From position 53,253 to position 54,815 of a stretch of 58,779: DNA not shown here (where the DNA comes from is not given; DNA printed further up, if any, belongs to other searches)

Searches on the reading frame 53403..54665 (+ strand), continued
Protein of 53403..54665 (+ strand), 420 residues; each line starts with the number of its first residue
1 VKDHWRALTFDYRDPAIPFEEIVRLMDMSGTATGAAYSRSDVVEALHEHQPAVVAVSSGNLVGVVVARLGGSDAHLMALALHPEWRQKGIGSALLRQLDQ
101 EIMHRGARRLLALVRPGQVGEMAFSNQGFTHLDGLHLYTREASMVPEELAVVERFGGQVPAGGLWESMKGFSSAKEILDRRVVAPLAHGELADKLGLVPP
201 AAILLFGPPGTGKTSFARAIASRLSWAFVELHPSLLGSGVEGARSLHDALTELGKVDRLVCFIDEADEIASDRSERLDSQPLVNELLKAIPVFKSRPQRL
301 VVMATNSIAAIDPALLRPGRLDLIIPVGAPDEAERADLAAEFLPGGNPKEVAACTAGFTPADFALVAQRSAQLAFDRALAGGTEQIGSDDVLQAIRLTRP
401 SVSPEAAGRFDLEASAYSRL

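Call 21: search_solved_structures(query=window:53403-54665:+, max_evalue=1e-10, show_alignments=3)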
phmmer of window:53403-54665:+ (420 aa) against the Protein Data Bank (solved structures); distinct sequences matched with E-value up to 1e-10: 255 (the best 60 are shown).
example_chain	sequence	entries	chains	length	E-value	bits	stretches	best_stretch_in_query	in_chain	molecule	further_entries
6chs_H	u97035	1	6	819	4.9e-55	190.6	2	159-385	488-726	Putative cell division control protein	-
5vc7_A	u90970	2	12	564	1.7e-53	185.5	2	167-379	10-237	VCP-like ATPase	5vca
6oaa_B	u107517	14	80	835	1.9e-53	185.3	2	164-379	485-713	Cell division control protein 48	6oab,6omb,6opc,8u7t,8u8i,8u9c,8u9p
8dar_A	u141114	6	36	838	1.9e-53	185.3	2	164-379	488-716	Cell division control protein 48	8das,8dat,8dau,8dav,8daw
6oa9_A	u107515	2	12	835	4.7e-53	184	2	164-379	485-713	Cell division control protein 48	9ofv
5g4g_A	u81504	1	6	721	5.9e-53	183.7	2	166-379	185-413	VCP-LIKE ATPASE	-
5g4f_A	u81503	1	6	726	6e-53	183.7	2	166-379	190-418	VCP-LIKE ATPASE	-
5c18_A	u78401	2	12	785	6.9e-51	176.9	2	164-414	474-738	Transitional endoplasmic reticulum ATPase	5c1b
7wub_C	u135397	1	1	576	7.3e-49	170.2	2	164-379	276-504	Transitional endoplasmic reticulum ATPase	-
7wub_D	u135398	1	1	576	8.4e-49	170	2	164-379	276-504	Transitional endoplasmic reticulum ATPase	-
8r0e_A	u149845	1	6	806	1e-48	169.8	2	164-379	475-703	Transitional endoplasmic reticulum ATPase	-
7rlb_A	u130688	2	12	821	1.2e-48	169.5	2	164-379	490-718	Transitional endoplasmic reticulum ATPase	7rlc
6mck_A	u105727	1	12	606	1.6e-48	169.2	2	164-379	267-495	Transitional endoplasmic reticulum ATPase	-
7rlj_A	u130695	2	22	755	2.2e-48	168.7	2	164-379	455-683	Transitional endoplasmic reticulum ATPase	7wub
8yka_A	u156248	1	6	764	2.2e-48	168.7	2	164-379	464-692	Transitional endoplasmic reticulum ATPase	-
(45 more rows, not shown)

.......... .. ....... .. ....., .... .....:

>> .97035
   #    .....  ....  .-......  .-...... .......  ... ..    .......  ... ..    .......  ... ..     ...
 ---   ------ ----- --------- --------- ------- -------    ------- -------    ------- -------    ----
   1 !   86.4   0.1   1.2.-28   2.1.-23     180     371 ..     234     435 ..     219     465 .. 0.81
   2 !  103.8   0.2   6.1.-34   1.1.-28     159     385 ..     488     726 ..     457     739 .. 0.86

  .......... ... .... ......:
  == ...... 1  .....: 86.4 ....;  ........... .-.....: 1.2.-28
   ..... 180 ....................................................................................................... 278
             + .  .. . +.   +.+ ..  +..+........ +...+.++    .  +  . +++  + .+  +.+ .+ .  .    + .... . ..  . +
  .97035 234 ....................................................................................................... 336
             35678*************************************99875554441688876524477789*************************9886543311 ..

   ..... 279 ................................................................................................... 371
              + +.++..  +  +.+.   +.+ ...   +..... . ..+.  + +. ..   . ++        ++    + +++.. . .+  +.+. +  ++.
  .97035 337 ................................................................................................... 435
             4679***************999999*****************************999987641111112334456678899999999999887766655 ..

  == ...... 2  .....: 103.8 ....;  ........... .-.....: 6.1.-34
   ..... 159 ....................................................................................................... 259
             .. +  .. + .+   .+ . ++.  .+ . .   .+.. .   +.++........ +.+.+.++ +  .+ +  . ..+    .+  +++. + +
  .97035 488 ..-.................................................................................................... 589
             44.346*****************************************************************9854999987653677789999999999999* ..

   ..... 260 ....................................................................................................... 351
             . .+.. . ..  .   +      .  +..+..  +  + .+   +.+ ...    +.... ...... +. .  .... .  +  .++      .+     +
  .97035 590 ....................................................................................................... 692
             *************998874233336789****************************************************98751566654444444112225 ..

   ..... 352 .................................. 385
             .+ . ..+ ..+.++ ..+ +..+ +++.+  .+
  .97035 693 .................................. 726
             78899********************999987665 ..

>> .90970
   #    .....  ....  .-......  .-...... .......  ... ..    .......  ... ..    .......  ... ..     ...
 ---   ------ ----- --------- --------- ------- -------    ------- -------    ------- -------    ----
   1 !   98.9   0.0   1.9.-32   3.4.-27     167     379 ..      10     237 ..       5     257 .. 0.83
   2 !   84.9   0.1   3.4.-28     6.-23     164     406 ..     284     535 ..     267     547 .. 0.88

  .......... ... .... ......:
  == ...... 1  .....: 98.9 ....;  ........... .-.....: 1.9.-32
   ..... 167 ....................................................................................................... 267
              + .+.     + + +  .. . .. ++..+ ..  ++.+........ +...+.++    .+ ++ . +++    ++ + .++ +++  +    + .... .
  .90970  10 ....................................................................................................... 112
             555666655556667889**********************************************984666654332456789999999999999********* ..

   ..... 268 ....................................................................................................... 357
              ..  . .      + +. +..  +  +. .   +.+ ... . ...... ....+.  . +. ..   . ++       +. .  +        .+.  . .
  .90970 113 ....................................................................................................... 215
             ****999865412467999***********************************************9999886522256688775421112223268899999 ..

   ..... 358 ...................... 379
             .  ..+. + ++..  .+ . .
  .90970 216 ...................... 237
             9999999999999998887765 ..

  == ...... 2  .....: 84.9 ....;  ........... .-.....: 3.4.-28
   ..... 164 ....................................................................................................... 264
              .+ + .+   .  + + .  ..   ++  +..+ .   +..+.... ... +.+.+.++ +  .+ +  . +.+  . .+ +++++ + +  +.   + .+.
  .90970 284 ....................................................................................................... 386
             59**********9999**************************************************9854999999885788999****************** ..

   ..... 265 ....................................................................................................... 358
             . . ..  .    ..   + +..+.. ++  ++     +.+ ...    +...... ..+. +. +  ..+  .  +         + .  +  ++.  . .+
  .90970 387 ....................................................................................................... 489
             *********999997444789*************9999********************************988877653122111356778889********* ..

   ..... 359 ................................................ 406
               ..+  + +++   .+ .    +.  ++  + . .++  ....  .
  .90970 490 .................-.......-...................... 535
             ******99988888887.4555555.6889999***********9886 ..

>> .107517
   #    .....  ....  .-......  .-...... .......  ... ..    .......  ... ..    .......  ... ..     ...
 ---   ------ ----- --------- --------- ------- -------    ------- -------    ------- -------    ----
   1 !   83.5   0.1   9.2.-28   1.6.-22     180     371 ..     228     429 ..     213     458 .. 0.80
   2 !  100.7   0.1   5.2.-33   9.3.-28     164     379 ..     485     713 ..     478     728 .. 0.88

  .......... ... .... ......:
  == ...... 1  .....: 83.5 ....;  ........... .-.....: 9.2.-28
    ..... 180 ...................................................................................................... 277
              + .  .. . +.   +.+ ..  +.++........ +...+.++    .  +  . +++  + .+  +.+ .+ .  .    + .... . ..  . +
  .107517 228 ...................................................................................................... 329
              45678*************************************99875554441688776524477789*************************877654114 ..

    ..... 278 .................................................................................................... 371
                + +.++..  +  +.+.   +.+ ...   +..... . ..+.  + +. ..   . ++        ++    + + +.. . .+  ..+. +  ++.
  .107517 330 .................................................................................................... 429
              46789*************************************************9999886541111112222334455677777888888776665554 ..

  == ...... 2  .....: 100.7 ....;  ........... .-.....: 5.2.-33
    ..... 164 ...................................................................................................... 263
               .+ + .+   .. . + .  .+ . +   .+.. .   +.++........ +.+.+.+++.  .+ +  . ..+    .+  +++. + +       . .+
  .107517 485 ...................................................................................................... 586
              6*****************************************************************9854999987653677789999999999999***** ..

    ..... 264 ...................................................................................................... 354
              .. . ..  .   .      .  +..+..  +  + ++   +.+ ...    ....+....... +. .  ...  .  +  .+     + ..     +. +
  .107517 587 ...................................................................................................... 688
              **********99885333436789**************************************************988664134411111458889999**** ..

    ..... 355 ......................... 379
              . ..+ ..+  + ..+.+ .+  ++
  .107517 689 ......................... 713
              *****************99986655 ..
